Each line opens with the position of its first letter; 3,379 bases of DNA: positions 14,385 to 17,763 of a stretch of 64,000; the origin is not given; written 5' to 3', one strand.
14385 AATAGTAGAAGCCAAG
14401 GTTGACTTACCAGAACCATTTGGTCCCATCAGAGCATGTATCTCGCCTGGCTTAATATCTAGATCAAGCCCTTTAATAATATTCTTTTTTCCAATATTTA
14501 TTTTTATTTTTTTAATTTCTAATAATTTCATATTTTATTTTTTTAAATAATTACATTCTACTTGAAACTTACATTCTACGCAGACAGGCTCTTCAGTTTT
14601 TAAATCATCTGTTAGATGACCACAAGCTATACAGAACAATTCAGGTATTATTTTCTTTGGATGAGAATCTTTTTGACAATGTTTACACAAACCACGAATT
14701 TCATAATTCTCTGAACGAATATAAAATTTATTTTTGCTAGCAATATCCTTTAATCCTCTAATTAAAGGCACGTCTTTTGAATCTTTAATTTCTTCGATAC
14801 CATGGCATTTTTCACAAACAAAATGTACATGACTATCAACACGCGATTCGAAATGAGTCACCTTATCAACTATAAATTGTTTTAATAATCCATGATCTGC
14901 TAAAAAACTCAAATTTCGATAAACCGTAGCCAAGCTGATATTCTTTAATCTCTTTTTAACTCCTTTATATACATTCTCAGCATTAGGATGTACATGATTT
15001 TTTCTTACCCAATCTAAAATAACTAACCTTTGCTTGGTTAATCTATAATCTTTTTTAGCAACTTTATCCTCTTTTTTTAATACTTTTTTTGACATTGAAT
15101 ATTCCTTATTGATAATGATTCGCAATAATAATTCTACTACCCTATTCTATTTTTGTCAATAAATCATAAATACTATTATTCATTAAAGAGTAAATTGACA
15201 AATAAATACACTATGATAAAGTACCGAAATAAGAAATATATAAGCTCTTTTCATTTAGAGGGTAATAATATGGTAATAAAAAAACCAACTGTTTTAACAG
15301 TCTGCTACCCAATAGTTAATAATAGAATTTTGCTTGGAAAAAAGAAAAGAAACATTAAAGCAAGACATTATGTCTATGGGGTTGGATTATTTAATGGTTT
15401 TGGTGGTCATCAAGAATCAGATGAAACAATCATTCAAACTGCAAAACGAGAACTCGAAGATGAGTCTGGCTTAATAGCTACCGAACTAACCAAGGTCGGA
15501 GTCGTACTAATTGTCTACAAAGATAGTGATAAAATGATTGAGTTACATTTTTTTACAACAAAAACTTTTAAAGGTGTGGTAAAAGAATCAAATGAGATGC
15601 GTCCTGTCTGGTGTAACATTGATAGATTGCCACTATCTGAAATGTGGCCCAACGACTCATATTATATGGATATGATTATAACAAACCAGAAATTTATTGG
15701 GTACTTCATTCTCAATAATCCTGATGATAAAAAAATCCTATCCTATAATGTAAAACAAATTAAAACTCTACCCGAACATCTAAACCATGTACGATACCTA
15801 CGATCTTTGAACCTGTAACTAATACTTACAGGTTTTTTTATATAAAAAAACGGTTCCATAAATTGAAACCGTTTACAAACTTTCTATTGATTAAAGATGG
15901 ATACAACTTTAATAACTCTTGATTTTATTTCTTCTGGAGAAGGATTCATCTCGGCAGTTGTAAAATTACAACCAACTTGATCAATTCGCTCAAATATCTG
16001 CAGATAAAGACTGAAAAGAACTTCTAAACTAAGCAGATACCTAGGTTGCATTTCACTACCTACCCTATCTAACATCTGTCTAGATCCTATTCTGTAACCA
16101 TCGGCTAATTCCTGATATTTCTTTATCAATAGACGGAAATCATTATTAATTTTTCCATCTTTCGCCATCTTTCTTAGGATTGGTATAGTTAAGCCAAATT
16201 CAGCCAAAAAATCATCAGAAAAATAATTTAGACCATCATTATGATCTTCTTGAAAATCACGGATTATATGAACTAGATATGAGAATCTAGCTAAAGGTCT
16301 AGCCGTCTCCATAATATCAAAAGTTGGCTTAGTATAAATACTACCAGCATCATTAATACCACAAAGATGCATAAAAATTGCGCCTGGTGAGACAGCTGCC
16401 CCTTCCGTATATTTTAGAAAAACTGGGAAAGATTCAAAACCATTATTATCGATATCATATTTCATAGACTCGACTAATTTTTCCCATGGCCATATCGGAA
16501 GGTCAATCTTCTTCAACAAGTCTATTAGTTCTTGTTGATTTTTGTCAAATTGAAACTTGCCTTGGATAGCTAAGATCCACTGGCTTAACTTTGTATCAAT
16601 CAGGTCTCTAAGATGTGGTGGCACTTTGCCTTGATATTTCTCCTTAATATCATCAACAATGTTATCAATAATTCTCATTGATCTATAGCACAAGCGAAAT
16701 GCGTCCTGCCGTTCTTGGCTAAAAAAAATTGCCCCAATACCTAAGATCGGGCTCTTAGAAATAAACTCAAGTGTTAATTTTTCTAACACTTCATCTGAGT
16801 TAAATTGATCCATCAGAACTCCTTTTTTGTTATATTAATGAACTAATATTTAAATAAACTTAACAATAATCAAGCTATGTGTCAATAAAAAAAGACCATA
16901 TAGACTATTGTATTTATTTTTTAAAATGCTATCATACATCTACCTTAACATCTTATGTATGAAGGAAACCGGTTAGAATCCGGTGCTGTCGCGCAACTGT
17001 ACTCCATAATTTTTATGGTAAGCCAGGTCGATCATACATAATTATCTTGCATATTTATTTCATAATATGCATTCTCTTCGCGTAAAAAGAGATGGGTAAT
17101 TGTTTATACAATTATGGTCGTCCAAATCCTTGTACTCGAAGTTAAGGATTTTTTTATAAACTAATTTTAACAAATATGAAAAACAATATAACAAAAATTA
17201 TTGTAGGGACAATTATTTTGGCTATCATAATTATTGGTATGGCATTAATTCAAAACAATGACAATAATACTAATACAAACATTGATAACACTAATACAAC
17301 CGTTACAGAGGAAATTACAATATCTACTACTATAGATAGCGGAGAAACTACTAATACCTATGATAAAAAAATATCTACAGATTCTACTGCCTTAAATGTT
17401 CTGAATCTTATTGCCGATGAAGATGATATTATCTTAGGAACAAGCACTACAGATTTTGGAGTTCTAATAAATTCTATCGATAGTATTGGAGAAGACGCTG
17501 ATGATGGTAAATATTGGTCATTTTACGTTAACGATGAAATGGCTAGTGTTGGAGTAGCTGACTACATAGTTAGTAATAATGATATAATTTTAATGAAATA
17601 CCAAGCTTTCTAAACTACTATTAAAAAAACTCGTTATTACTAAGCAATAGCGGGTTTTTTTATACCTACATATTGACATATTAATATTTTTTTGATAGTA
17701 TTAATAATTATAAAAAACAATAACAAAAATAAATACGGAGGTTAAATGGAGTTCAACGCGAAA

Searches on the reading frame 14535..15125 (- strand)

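Call 3: search_protein_families(library=pfam, proteins=[window:14535-15125:-], max_evalue=0.01)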
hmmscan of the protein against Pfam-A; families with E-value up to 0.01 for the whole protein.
window:14535-15125:- (196 aa): 1 family
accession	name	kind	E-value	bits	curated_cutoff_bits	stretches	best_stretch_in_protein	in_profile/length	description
PF01475.25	FUR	-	7.9e-25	87.8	23.1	1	25-138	2-115/121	Ferric uptake regulator family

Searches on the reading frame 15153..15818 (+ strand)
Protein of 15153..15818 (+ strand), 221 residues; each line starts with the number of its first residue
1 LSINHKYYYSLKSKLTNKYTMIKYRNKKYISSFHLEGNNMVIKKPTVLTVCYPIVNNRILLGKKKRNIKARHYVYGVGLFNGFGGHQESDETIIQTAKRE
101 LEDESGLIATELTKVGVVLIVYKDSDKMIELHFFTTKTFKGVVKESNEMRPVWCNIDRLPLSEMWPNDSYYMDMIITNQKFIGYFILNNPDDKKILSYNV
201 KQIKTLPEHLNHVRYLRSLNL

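Call 3: search_protein_families(library=pfam, proteins=[window:15153-15818:+], max_evalue=0.01)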
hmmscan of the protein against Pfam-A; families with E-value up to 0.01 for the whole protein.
window:15153-15818:+ (221 aa): 1 family
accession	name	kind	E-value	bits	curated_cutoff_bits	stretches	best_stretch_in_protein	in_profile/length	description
PF00293.34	NUDIX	-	1.5e-09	38.4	21.1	1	50-170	6-129/134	NUDIX domain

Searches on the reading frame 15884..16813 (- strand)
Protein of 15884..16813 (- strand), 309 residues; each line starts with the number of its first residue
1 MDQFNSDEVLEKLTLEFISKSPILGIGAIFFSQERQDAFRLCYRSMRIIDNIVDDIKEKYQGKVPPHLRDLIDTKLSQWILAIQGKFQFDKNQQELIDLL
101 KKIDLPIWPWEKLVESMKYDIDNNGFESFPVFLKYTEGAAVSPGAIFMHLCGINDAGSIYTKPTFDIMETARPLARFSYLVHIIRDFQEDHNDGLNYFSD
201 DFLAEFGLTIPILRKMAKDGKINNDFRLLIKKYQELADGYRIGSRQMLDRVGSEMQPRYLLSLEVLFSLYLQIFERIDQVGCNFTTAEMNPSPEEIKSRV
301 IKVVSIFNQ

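Call 3: search_protein_families(library=pfam, proteins=[window:15884-16813:-], max_evalue=0.01)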
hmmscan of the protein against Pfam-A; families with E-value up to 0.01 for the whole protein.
window:15884-16813:- (309 aa): 1 family
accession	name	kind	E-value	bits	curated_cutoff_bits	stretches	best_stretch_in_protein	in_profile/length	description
PF00494.24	SQS_PSY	-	2.8e-20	73.6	26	1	30-284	14-252/263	Squalene/phytoene synthase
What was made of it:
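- On Phytoene synthase CrtB / squalene synthases (for the neighbour at 15884-16813): PF00494 scores 73.6 bits (call 3).
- Checked: SQS_PSY protein at 15884-16813(-), E 2.8e-20 (call 3).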

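Call 6: search_protein_families(library=ncbifam, proteins=[window:15884-16813:-], max_evalue=0.01)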
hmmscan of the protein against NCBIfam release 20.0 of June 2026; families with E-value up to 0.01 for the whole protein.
window:15884-16813:- (309 aa): 4 families
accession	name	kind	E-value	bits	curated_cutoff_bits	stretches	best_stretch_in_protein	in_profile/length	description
TIGR03465.1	HpnD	equivalog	7.3e-10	38.3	278.6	1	27-293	12-254/267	presqualene diphosphate synthase HpnD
TIGR03464.1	HpnC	equivalog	3.5e-08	33.3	250.45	1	28-283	13-245/267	squalene synthase HpnC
NF045686.1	PhytoSynCyanob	equivalog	2.8e-07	29.9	550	1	24-231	35-239/310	15-cis-phytoene synthase CrtB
NF045921.1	PhytnSynCrtBRhod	equivalog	0.0041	16.6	500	1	43-234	40-210/307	15-cis-phytoene synthase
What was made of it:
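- On Phytoene synthase CrtB / squalene synthases (for the neighbour at 15884-16813): Scores are 29.9 and 16.6 bits against CrtB cut-offs of 550 and 500, and 38 and 33 bits against HpnD and HpnC cut-offs of 279 and 250 (call 6).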

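Call 47: find_homologous_proteins(query=window:15884-16810:-, max_evalue=0.00001)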
Query window:15884-16810:- (308 aa): 703 proteins with E <= 0.00001 among 1669 candidates; the best 120 are listed.
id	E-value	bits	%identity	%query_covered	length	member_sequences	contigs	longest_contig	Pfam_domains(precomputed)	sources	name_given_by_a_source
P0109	3.6e-204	695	100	100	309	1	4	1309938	PF00494.25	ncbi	ncbi:MAG: squalene/phytoene synthase family protein [Candidatus Kerfeldbacteria bacterium]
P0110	7.9e-133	460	66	100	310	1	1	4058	PF00494.25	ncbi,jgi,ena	-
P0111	5.4e-100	353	52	99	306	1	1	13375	PF00494.25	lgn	-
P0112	3.3e-98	347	49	99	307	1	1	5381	PF00494.25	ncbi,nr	ncbi:squalene/phytoene synthase family protein [Patescibacteria group bacterium]|nr:squalene/phytoen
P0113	3.0e-93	330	50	96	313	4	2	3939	PF00494.25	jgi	jgi:phytoene synthase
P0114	5.2e-93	330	49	96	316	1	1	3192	PF00494.25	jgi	-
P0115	2.5e-92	327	49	96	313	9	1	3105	PF00494.25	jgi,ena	-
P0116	5.4e-92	326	49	96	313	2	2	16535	PF00494.25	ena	-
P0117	1.2e-91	325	51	96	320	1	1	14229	PF00494.25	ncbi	ncbi:MAG: squalene/phytoene synthase family protein [Promethearchaeota archaeon]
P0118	3.0e-91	324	49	96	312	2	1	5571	PF00494.25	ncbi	ncbi:MAG: squalene/phytoene synthase family protein [Promethearchaeota archaeon]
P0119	2.5e-90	321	48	94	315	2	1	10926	PF00494.25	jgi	jgi:phytoene synthase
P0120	8.1e-90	319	51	94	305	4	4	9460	PF00494.25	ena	-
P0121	1.3e-89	319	49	99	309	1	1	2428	PF00494.25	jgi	jgi:phytoene synthase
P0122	1.9e-88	315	48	96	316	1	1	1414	PF00494.25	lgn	-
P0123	2.5e-88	314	48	97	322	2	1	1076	PF00494.25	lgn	-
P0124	2.7e-88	314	49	94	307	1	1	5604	PF00494.25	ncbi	-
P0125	1.8e-87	311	49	94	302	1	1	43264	PF00494.25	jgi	jgi:phytoene synthase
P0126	1.3e-86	309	47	94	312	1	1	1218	PF00494.25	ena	-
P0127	9.3e-86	306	45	97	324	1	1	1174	PF00494.25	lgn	-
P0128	1.1e-85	306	45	99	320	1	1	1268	PF00494.25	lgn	-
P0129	1.7e-85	305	46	99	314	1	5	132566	PF00494.25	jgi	-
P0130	1.8e-85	305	48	96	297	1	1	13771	PF00494.25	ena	-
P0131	2.3e-85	305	48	97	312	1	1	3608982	PF00494.25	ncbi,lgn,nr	ncbi:MAG: squalene/phytoene synthase family protein [Candidatus Zixiibacteriota bacterium]|nr:MAG: s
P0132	2.4e-85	304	50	94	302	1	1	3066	PF00494.25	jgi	jgi:phytoene synthase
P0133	2.5e-85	304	48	94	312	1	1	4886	PF00494.25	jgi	-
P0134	2.9e-85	304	45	99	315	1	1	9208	PF00494.25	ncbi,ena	-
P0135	3.2e-85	304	45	98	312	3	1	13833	PF00494.25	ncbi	ncbi:MAG: squalene/phytoene synthase family protein [Promethearchaeota archaeon]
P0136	5.0e-85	303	48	98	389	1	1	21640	PF00494.25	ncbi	-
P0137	5.4e-85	303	46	97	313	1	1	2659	PF00494.25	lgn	-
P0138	6.9e-85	303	48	93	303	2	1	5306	PF00494.25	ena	-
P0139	7.2e-85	303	47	94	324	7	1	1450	PF00494.25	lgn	-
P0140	8.8e-85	303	47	93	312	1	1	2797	PF00494.25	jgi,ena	-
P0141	2.9e-84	301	48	94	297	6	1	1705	PF00494.25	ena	-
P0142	3.0e-84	301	46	94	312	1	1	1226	PF00494.25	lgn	-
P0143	4.0e-84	300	49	89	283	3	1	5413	PF00494.25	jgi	-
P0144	5.2e-84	300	47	97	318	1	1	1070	PF00494.25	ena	-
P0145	5.8e-84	300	45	96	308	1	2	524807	PF00494.25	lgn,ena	-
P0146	8.7e-84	299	47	94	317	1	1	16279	PF00494.25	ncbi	ncbi:squalene/phytoene synthase family protein [Chloroflexota bacterium]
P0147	9.3e-84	299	47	97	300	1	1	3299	PF00494.25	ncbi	-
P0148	9.6e-84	299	47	94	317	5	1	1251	PF00494.25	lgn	-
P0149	1.4e-83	299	46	99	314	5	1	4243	PF00494.25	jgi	jgi:phytoene/squalene synthetase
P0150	1.6e-83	299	47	94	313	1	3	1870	PF00494.25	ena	-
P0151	1.7e-83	298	48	97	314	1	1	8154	PF00494.25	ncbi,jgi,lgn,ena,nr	ncbi:MAG: squalene/phytoene synthase family protein [candidate division Zixibacteria bacterium]|nr:s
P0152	1.8e-83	298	46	98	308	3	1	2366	PF00494.25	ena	-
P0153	3.7e-83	297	46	99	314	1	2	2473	PF00494.25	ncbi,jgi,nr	ncbi:hypothetical protein E3J20_06650 [Candidatus Bathyarchaeota archaeon]|nr:MAG: hypothetical prot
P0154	4.0e-83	297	46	97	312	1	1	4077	PF00494.25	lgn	-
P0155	5.0e-83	297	48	95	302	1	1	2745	PF00494.25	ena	-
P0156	5.4e-83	297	46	97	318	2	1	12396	PF00494.25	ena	-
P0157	6.5e-83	297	46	97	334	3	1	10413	PF00494.25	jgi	jgi:phytoene/squalene synthetase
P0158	6.6e-83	296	46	96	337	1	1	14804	PF00494.25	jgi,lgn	-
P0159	9.7e-83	296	46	96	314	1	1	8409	PF00494.25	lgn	-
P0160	1.0e-82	296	46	94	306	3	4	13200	PF00494.25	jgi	jgi:phytoene synthase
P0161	1.6e-82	295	47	96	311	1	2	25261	PF00494.25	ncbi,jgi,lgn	-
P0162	1.6e-82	295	46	98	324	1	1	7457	PF00494.25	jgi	-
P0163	2.8e-82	294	46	94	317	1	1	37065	PF00494.25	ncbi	ncbi:squalene/phytoene synthase family protein [Chloroflexota bacterium]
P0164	3.2e-82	294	47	94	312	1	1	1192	PF00494.25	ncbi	-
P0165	3.2e-82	294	46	94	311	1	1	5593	PF00494.25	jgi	jgi:phytoene/squalene synthetase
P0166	4.1e-82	294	45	94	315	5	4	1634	PF00494.25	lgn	-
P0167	4.6e-82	294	46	94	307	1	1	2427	PF00494.25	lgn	-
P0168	7.2e-82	293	43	98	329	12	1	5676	PF00494.25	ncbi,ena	-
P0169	8.2e-82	293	47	98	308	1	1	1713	PF00494.25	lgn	-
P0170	8.9e-82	293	49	93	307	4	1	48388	PF00494.25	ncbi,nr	ncbi:MAG: squalene/phytoene synthase family protein [bacterium]|nr:squalene/phytoene synthase family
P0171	1.1e-81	293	45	98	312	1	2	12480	PF00494.25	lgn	-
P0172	1.5e-81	292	47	93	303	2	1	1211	PF00494.25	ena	-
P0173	1.6e-81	292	46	97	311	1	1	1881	PF00494.25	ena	-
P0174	1.8e-81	292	47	94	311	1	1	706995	PF00494.25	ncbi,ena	-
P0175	1.8e-81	292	45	99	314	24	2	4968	PF00494.25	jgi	-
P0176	2.4e-81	291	45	99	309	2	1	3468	PF00494.25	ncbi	-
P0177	3.6e-81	291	45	96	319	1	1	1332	PF00494.25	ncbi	-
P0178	3.9e-81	291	44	98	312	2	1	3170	PF00494.25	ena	-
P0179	4.2e-81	291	47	94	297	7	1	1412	PF00494.25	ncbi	-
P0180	4.4e-81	291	47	94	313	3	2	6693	PF00494.25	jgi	-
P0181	4.8e-81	290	45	94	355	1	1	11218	PF00494.25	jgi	jgi:phytoene synthase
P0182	5.1e-81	290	46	98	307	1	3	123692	PF00494.25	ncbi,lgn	-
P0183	5.7e-81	290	46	96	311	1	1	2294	PF00494.25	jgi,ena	-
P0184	6.0e-81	290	47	94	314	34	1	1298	PF00494.25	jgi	jgi:phytoene/squalene synthetase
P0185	6.2e-81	290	45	100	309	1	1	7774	PF00494.25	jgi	-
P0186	6.3e-81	290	44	98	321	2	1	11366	PF00494.25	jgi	-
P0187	6.8e-81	290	45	98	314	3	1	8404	PF00494.25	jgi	jgi:phytoene/squalene synthetase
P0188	7.2e-81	290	46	95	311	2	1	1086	PF00494.25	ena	-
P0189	8.0e-81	290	45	94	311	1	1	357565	PF00494.25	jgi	jgi:phytoene synthase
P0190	8.5e-81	290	45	94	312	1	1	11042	PF00494.25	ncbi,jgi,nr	ncbi:MAG: squalene/phytoene synthase family protein [FCB group bacterium]|nr:squalene/phytoene synth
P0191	9.3e-81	289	46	94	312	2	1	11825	PF00494.25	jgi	-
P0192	1.1e-80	289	45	94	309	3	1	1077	PF00494.25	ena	-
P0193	1.4e-80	289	44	99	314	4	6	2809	PF00494.25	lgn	-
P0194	1.6e-80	289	45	99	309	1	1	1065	PF00494.25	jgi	jgi:phytoene/squalene synthetase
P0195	1.7e-80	289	45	99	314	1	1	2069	PF00494.25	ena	-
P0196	1.9e-80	288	47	96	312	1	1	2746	PF00494.25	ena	-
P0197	2.0e-80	288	46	98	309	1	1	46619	PF00494.25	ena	-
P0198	2.0e-80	288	45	99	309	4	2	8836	PF00494.25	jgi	jgi:phytoene synthase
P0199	2.2e-80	288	45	98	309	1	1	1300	PF00494.25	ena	-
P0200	2.5e-80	288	45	99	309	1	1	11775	PF00494.25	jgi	jgi:phytoene synthase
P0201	2.7e-80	288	46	94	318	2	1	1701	PF00494.25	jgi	jgi:phytoene/squalene synthetase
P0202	2.8e-80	288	46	94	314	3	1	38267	PF00494.25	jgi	-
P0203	3.5e-80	288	46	96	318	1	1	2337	PF00494.25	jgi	jgi:phytoene synthase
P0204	3.6e-80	288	45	97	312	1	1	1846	PF00494.25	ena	-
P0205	3.6e-80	287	46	94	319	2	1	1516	PF00494.25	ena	-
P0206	3.7e-80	287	46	97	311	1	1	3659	PF00494.25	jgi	-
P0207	4.0e-80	287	45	96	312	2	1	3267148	PF00494.25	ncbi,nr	ncbi:MAG: squalene/phytoene synthase family protein [Candidatus Zixiibacteriota bacterium]|nr:MAG: s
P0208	4.2e-80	287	47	96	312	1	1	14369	PF00494.25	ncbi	-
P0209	4.3e-80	287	46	94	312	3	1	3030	PF00494.25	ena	-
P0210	4.4e-80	287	47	95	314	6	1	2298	PF00494.25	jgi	jgi:phytoene/squalene synthetase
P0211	4.4e-80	287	45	97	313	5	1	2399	PF00494.25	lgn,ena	-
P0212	4.5e-80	287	45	95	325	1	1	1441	PF00494.25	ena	-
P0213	4.7e-80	287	46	94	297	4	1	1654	PF00494.25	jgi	jgi:phytoene/squalene synthetase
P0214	4.8e-80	287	45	96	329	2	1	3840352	PF00494.25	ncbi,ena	-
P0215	5.1e-80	287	45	99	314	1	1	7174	PF00494.25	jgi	jgi:phytoene/squalene synthetase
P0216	5.5e-80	287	46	94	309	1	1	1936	PF00494.25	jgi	-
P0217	5.7e-80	287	43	98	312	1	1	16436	PF00494.25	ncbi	ncbi:MAG: squalene/phytoene synthase family protein [Candidatus Hodarchaeota archaeon]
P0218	6.2e-80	287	44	94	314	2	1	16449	PF00494.25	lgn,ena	-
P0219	6.5e-80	287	45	94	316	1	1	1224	PF00494.25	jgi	jgi:phytoene/squalene synthetase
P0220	6.7e-80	287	45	99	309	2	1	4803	PF00494.25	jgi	-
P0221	6.8e-80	287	45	94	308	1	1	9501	PF00494.25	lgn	-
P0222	7.0e-80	287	46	95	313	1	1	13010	PF00494.25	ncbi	ncbi:MAG: phytoene/squalene synthase family protein [Candidatus Zixiibacteriota bacterium]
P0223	1.0e-79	286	44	100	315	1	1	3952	PF00494.25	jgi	jgi:phytoene/squalene synthetase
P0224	1.1e-79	286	43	95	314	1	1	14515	PF00494.25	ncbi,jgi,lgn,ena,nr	ncbi:MAG: hypothetical protein DRP45_02205 [Candidatus Zixiibacteriota bacterium]|nr:MAG: hypothetic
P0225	1.2e-79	286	46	94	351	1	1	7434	PF00494.25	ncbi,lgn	-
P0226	1.2e-79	286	46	93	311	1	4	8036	PF00494.25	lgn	-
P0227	1.3e-79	286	44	99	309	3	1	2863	PF00494.25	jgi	-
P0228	1.4e-79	286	45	96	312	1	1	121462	PF00494.25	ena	-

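Call 48: find_encoding_contigs(protein=P0131, flank=6000, max_places=1)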
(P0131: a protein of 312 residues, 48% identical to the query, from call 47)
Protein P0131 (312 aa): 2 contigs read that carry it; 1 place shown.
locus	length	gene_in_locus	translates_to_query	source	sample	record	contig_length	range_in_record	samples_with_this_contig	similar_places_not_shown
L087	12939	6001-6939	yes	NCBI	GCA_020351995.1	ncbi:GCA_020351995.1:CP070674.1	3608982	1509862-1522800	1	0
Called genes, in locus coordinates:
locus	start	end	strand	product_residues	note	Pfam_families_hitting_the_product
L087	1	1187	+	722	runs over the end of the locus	PF07719:TPR_2 (faint), PF13432:TPR_16 (faint), PF13424:TPR_12, PF00158:Sigma54_activat, PF07728:AAA_5, PF14532:Sigma54_activ_2, PF25601:AAA_lid_14, PF02954:HTH_8, +1 more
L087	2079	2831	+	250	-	PF01565:FAD_binding_4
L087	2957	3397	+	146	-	PF00903:Glyoxalase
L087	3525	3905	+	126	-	PF13380:CoA_binding_2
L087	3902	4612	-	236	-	PF13189:Cytidylate_kin2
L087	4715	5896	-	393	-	PF13439:Glyco_transf_4, PF13579:Glyco_trans_4_4 (weak), PF20706:GT4-conflict, PF00534:Glycos_transf_1, PF13692:Glyco_trans_1_4, PF13524:Glyco_trans_1_2 (weak)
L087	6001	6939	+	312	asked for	PF00494:SQS_PSY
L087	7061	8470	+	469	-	PF13600:DUF4140 (faint), PF13598:DUF4139 (weak)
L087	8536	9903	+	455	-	PF13600:DUF4140 (weak), PF13598:DUF4139 (weak)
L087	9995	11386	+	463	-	PF13181:TPR_8 (faint), PF13424:TPR_12 (faint), PF00515:TPR_1 (faint), PF07719:TPR_2 (faint), PF13176:TPR_7 (faint), PF13432:TPR_16 (faint), PF13428:TPR_14 (weak), PF13431:TPR_17 (weak), +1 more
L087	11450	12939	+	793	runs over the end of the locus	PF17764:PriA_3primeBD, PF00270:DEAD, PF04851:ResIII, PF18319:Zn_ribbon_PriA, PF00271:Helicase_C (weak), PF18074:PriA_C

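Call 49: find_encoding_contigs(protein=P0174, flank=6000, max_places=1)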
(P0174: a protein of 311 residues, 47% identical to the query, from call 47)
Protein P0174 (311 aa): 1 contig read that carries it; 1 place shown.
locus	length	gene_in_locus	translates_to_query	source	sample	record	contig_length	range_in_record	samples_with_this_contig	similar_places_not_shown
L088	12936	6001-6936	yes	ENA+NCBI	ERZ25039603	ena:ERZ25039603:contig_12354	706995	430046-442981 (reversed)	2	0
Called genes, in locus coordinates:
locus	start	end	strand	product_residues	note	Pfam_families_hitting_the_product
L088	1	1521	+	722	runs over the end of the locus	PF13424:TPR_12 (faint), PF00515:TPR_1 (faint), PF07719:TPR_2 (faint), PF00158:Sigma54_activat, PF07728:AAA_5, PF14532:Sigma54_activ_2, PF25601:AAA_lid_14, PF02954:HTH_8, +3 more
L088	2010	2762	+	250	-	PF01565:FAD_binding_4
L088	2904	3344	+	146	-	PF00903:Glyoxalase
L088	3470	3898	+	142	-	PF13380:CoA_binding_2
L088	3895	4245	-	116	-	PF13189:Cytidylate_kin2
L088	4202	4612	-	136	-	PF13189:Cytidylate_kin2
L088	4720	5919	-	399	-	PF13439:Glyco_transf_4, PF13579:Glyco_trans_4_4 (faint), PF20706:GT4-conflict, PF00534:Glycos_transf_1, PF13692:Glyco_trans_1_4, PF13524:Glyco_trans_1_2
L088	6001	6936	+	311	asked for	PF00494:SQS_PSY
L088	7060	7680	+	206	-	PF13600:DUF4140 (weak)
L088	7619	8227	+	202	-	-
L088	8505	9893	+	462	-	PF13428:TPR_14 (faint), PF00515:TPR_1 (faint), PF07719:TPR_2 (faint), PF12895:ANAPC3 (faint), PF13181:TPR_8 (faint), PF13414:TPR_11 (faint), PF14559:TPR_19 (faint), PF13432:TPR_16, +5 more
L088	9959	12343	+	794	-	PF17764:PriA_3primeBD, PF00270:DEAD, PF04851:ResIII, PF18319:Zn_ribbon_PriA, PF00271:Helicase_C, PF18074:PriA_C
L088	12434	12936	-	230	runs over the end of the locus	PF01386:Ribosomal_L25p, PF14693:Ribosomal_TL5_C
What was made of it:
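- Its subfamily is not crt-linked in the Zixibacteria loci sampled (calls 47-49).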

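Call 50: search_solved_structures(query=window:15884-16810:-, max_evalue=0.001, show_alignments=1)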
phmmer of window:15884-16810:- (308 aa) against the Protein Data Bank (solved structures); distinct sequences matched with E-value up to 0.001: 0.
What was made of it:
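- Tried and rejected: Neither PDB sequence matches nor genomic context gave an answer (calls 48-50).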

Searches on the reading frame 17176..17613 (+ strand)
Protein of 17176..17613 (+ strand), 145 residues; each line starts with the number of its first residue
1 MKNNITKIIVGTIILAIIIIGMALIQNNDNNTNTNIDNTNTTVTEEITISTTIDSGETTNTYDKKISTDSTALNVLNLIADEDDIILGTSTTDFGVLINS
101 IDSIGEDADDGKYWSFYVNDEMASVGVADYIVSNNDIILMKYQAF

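Call 3: search_protein_families(library=pfam, proteins=[window:17176-17613:+], max_evalue=0.01)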
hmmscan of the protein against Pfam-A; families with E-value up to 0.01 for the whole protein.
window:17176-17613:+ (145 aa): 1 family
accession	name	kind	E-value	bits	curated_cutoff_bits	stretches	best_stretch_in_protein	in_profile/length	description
PF14478.12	DUF4430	-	1e-15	58.3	23.8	1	69-143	1-71/72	Domain of unknown function (DUF4430)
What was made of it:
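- Checked: DUF4430 protein at 17176-17613(+), E 1e-15 (call 3).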

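Call 6: search_protein_families(library=ncbifam, proteins=[window:17176-17613:+], max_evalue=0.01)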
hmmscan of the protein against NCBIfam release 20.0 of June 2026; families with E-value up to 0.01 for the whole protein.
window:17176-17613:+ (145 aa): 1 family
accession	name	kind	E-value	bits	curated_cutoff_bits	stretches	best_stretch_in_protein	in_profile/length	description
NF002336.0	PRK01294.1-4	equivalog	0.0094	15.1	542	0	2-91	5-90/343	lipase secretion chaperone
